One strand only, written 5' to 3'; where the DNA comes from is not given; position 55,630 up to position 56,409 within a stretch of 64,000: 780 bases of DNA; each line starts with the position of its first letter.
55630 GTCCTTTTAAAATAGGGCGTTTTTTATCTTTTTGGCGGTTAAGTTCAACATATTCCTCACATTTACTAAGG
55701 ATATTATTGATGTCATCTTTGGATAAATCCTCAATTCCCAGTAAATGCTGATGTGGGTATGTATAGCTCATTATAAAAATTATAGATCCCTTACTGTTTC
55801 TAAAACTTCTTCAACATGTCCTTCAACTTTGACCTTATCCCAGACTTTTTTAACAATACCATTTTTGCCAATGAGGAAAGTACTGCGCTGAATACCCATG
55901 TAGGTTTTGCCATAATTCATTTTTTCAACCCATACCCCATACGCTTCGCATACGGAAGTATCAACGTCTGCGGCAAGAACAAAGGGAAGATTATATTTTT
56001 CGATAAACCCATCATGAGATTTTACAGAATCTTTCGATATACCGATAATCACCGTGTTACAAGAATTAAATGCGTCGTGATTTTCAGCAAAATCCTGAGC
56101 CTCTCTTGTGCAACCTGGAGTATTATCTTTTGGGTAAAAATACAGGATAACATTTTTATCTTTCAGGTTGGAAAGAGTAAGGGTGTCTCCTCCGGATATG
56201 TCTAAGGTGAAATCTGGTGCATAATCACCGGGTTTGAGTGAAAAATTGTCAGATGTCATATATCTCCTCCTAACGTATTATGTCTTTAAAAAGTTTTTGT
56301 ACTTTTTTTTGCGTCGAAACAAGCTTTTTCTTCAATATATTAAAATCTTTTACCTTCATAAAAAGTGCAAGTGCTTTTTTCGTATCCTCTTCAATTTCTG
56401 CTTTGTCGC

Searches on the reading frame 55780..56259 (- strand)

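Call 67: search_protein_families(library=pfam, proteins=[window:55780-56259:-], max_evalue=0.001)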
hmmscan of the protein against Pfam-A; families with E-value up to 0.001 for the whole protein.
window:55780-56259:- (159 aa): 2 families
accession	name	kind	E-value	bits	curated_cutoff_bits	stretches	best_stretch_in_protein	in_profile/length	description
PF00578.27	AhpC-TSA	-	3.5e-37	127.5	26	1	10-138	1-123/124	AhpC/TSA family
PF08534.16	Redoxin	-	2.5e-18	66.7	26.6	1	9-142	1-134/148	Redoxin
